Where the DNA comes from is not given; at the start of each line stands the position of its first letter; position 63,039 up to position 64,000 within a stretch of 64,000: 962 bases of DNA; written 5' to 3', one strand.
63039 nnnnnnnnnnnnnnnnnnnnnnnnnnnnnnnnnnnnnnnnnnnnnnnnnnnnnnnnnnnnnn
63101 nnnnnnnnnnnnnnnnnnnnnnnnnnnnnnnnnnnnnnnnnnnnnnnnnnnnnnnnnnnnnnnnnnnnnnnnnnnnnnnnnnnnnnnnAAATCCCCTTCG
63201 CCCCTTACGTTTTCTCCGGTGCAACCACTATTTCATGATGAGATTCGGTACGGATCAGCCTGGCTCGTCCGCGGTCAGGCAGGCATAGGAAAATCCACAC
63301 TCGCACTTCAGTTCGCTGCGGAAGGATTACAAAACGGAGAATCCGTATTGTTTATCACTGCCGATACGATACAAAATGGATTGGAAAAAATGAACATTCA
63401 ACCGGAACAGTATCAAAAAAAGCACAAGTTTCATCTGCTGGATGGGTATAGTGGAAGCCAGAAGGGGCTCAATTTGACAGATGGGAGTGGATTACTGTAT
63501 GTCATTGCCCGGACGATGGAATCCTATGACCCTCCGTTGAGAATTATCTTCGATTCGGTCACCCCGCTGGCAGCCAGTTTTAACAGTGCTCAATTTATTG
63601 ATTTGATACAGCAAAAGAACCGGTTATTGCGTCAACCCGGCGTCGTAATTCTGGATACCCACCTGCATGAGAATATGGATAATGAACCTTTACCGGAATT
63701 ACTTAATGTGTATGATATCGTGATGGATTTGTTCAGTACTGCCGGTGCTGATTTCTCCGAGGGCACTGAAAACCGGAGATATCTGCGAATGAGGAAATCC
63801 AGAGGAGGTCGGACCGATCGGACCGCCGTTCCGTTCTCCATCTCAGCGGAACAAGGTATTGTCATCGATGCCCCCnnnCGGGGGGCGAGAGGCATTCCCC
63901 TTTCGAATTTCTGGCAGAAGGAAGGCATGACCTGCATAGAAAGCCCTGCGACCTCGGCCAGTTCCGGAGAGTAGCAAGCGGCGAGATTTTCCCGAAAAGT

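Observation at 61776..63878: KaiC-like ATPase with three, not two, tandem RecA/KaiC domains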

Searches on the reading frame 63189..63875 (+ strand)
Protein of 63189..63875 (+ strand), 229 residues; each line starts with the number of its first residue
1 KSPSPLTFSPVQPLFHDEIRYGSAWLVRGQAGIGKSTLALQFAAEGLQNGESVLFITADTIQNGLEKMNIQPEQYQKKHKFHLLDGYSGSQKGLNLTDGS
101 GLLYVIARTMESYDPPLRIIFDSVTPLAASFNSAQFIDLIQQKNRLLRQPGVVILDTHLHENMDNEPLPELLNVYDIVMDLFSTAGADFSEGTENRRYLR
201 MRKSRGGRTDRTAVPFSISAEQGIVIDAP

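Call 5: search_protein_families(library=pfam, proteins=[window:63189-63875:+], max_evalue=0.1)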
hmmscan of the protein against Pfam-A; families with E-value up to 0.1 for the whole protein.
seq(229 aa): 20 families
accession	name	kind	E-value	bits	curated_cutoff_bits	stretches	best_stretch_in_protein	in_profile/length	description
PF06745.19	ATPase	-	6.4e-20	71.9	26.6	1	14-227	11-227/231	KaiC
PF01695.23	IstB_IS21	-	3e-05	24.1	24.1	1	27-72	97-142/238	IstB-like ATP binding protein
PF25199.1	nSTAND_NTPase5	-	0.00012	22.4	34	1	22-64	41-84/145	Novel STAND NTPase 5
PF13481.12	AAA_25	-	0.00021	21.4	27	1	8-55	19-65/195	AAA domain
PF13191.12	AAA_16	-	0.00075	20.5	32.6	1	23-156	25-139/167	AAA ATPase domain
PF13173.12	AAA_14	-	0.0012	19.3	27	1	25-77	5-56/129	AAA domain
PF20720.3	nSTAND3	-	0.0018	18.4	27.2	1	26-69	21-62/155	Novel STAND NTPase 3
PF02562.22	PhoH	-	0.0064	16.4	27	1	12-81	9-78/205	PhoH-like protein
PF00448.28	SRP54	-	0.01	15.9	22.7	1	25-64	4-43/196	SRP54-type protein, GTPase domain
PF05729.18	NACHT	-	0.011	16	26.7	1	26-44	4-22/167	NACHT domain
PF23365.1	DUF7090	-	0.014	15.5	27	1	98-181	99-182/192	Family of unknown function (DUF7090)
PF14417.12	MEDS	-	0.028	14.7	29.8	1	38-154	16-139/161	MEDS: MEthanogen/methylotroph, DcmR Sensory domain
PF13614.12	AAA_31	-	0.032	14.6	27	1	31-78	11-58/177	AAA domain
PF06414.18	Zeta_toxin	-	0.032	14.1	22.3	1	23-63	17-56/199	Zeta toxin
PF07088.17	GvpD_P-loop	-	0.044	14.1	24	1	20-79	8-66/189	GvpD gas vesicle protein, P-loop domain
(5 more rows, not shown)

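Call 39: search_protein_representatives(protein=window:63189-63875:+)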
Query: 229 residues. Proteins with E-value up to 0.001 (for the whole library): 323; up to 1e-10: 31; up to 1e-30: 18. The best 150 are listed.
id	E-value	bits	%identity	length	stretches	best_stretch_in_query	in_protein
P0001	3.7e-149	510.3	88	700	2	1-229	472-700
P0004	2.6e-59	216.6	38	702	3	4-226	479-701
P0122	8.1e-47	175.7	40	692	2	2-226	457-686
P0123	6.1e-45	169.6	40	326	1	4-227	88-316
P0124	1.9e-44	168.0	37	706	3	6-227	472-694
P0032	2.7e-43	164.2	38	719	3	2-227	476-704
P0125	6.9e-42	159.6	37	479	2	3-226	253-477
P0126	4.0e-38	147.3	40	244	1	6-227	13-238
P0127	1.2e-37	145.7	36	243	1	2-227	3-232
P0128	2.0e-36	141.8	33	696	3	5-225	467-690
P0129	1.7e-35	138.7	36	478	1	6-227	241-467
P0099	1.0e-34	136.2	35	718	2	4-229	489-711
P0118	1.1e-34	136.1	38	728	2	6-183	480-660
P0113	7.2e-34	133.4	33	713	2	5-228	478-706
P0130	3.6e-33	131.1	34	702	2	3-227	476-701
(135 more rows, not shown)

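Call 65: find_encoding_contigs(protein=P0127, flank=5000, max_places=2)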
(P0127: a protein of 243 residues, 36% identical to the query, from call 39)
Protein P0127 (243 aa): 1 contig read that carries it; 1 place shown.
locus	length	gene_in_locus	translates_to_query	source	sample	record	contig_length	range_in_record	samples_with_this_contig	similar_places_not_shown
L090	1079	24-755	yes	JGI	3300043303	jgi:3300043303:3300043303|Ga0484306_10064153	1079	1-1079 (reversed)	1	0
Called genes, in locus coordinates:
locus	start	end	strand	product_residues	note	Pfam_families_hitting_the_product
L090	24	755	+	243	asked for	PF13481:AAA_25 (weak), PF06745:ATPase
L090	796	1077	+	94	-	?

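Call 66: find_encoding_contigs(protein=P0126, flank=5000, max_places=2)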
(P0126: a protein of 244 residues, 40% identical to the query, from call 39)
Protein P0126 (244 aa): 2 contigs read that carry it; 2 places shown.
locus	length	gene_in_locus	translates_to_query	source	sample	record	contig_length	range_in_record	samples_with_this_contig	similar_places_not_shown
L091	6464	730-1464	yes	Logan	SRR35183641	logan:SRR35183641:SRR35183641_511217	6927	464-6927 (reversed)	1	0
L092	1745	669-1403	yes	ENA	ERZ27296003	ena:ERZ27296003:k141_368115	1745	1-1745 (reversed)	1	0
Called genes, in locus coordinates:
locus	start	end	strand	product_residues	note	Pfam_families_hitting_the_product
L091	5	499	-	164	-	PF13248:Zn_ribbon_3 (faint), PF16697:Yop-YscD_cpl, PF00498:FHA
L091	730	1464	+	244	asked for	PF13481:AAA_25, PF06745:ATPase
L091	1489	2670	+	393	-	PF00672:HAMP, PF02830:V4R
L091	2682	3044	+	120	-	-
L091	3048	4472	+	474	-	PF03796:DnaB_C (faint), PF05625:PAXNEB (faint), PF06745:ATPase, PF08423:Rad51 (faint), PF13481:AAA_25 (weak), PF23442:DUF7125, PF13481:AAA_25, PF06745:ATPase, +5 more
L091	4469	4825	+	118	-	-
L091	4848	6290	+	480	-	PF03796:DnaB_C (faint), PF05625:PAXNEB (faint), PF06745:ATPase, PF13191:AAA_16 (faint), PF13481:AAA_25 (faint), PF07088:GvpD_P-loop (faint), PF13401:AAA_22 (faint), PF06745:ATPase, +2 more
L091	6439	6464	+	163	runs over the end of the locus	?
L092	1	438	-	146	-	?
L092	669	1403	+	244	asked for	PF13481:AAA_25, PF06745:ATPase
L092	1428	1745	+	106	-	?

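Call 73: search_solved_structures(query=window:63189-63875:+, max_evalue=0.01, show_alignments=2)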
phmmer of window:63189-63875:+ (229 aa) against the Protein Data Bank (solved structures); distinct sequences matched with E-value up to 0.01: 44.
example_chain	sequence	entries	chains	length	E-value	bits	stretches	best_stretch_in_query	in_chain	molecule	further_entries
8zn5_B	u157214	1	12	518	6e-10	42.1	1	14-226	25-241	KaiC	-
7dy1_A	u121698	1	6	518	1.3e-06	31.2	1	13-219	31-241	Circadian clock protein kinase KaiC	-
4o0m_A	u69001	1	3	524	1.3e-06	31.2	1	13-219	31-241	Circadian clock protein kinase KaiC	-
5jwq_A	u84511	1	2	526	1.3e-06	31.1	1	13-219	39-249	Circadian clock protein kinase KaiC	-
2zts_A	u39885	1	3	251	1.3e-06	31.1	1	21-226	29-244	Putative uncharacterized protein PH0186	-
8jon_A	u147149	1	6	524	1e-05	28.2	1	12-223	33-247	Circadian clock oscillator protein KaiC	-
4dug_A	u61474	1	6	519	3.5e-05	26.5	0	14-224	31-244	Circadian clock protein kinase kaiC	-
8db3_A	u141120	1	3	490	3.6e-05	26.5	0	22-60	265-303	Circadian clock protein KaiC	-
8fwi_A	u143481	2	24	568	4.6e-05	26.1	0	22-60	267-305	Circadian clock protein KaiC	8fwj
8dba_A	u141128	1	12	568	5.7e-05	25.8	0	22-60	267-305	Circadian clock protein KaiC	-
8zn6_F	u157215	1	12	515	6.2e-05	25.7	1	13-220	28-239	KaiC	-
8zn7_D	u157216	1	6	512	6.3e-05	25.7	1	14-221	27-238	KaiC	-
7x1z_A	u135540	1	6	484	8e-05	25.3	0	14-224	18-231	Circadian clock oscillator protein KaiC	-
7x1y_A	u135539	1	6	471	8.1e-05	25.3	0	14-224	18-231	Circadian clock oscillator protein KaiC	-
3k09_A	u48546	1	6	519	0.0001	25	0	14-224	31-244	Circadian clock protein kinase kaiC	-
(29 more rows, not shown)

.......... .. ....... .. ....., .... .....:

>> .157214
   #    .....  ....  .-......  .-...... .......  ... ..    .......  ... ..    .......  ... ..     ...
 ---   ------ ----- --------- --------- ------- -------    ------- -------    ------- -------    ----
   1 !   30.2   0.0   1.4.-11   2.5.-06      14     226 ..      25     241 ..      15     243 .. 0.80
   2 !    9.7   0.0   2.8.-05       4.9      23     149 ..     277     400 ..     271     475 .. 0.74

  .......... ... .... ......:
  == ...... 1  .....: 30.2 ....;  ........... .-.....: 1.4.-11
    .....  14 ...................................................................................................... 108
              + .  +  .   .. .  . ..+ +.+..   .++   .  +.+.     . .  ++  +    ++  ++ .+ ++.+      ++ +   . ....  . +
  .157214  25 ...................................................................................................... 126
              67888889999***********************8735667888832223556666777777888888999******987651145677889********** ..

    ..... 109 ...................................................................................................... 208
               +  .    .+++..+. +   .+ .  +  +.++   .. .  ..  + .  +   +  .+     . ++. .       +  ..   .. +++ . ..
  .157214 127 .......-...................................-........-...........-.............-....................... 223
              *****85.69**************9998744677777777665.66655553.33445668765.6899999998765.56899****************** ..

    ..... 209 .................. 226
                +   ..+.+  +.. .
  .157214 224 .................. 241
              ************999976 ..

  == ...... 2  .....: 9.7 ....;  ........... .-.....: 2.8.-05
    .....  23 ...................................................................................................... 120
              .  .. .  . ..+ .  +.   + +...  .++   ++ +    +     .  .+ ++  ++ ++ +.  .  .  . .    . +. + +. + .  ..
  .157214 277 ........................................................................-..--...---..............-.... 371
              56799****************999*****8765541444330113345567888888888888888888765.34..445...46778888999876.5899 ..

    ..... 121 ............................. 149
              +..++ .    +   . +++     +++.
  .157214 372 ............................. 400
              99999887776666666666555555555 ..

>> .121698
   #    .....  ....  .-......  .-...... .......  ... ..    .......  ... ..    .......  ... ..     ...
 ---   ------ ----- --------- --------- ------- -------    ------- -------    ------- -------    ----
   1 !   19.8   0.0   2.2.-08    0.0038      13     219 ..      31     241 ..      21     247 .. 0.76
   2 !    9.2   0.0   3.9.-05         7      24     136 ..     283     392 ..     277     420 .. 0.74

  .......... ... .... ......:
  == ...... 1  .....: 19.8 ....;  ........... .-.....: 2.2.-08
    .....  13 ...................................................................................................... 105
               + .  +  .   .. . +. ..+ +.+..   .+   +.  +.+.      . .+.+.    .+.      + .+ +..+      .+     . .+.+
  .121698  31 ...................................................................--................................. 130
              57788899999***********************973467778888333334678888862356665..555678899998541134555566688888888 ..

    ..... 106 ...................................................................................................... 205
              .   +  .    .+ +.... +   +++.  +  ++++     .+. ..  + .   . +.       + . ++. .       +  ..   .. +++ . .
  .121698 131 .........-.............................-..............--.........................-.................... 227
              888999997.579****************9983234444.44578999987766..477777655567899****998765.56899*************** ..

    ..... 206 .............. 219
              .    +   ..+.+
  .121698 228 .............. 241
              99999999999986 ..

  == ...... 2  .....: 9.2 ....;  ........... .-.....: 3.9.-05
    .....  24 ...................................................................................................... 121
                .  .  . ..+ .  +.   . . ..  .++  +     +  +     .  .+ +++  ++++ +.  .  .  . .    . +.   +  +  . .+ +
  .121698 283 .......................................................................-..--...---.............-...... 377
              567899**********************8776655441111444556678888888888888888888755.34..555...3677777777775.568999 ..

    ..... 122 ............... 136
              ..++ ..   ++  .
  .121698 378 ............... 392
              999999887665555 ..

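Call 76: find_homologous_proteins(query=window:63189-63875:+, max_evalue=1e-25)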
Query window:63189-63875:+: 351 candidates shared short words with the query, none scored E <= 1e-25.
